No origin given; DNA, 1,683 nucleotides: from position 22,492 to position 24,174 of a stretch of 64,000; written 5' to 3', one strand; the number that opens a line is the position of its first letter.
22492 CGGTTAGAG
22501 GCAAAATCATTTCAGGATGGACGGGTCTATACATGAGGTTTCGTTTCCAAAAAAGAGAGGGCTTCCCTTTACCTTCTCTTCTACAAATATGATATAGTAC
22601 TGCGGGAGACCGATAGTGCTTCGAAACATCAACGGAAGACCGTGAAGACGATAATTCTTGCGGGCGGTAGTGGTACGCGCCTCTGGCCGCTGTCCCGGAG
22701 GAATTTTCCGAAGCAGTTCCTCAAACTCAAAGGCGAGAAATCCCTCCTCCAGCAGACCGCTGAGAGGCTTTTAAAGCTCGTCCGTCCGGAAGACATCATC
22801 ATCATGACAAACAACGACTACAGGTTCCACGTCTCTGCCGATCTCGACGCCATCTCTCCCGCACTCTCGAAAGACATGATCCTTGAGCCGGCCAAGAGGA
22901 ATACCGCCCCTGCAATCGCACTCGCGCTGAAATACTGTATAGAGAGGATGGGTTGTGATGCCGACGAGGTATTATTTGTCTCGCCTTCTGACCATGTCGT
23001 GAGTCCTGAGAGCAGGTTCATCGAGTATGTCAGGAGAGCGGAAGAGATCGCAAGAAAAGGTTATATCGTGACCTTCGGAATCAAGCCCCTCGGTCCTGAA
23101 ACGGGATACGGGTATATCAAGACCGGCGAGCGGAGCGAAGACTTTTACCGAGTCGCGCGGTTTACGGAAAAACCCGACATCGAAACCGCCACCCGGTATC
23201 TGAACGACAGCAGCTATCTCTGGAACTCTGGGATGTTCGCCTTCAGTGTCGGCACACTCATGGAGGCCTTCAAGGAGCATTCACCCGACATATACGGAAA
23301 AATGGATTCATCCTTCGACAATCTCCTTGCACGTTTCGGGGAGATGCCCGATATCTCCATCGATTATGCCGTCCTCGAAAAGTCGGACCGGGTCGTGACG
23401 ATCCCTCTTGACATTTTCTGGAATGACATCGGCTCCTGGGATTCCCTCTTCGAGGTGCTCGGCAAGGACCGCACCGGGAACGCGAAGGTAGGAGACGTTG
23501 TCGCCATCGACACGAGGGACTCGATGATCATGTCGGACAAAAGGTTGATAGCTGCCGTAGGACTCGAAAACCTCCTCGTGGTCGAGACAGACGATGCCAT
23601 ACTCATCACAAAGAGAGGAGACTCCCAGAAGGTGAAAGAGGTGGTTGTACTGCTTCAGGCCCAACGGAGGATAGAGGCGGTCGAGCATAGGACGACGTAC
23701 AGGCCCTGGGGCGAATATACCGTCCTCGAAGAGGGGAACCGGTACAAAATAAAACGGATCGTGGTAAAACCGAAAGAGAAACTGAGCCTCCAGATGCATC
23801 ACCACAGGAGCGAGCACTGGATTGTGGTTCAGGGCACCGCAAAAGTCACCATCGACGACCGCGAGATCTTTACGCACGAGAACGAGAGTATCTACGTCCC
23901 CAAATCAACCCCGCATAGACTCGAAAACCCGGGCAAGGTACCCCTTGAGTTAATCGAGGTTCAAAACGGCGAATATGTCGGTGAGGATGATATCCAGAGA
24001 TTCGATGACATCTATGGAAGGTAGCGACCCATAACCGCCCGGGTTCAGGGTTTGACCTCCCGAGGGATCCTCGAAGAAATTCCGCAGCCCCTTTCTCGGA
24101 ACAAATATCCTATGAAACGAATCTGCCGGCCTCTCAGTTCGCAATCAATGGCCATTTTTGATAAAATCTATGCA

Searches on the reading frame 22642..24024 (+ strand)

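Call 26: search_protein_families(library=pfam, proteins=[window:22642-24024:+], max_evalue=0.001)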
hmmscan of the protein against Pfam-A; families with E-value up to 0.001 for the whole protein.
window:22642-24024:+ (460 aa): 5 families
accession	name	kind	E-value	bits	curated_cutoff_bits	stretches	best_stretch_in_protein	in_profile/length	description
PF01050.24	MannoseP_isomer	-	2.5e-54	182.9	23.6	1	344-456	4-116/116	Mannose-6-phosphate isomerase C-terminal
PF00483.29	NTP_transferase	-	9.8e-51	173.1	21.2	1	2-276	1-242/245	Nucleotidyl transferase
PF22640.1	ManC_GMP_beta-helix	-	1.8e-15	57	27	1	284-335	1-52/55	MannoseP isomerase/GMP-like beta-helix domain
PF07883.17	Cupin_2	-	3.8e-14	52.6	27.2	1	373-440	3-69/70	Cupin domain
PF12804.13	NTP_transf_3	-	4.4e-07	30.6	27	1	4-120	2-98/160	MobA-like NTP transferase domain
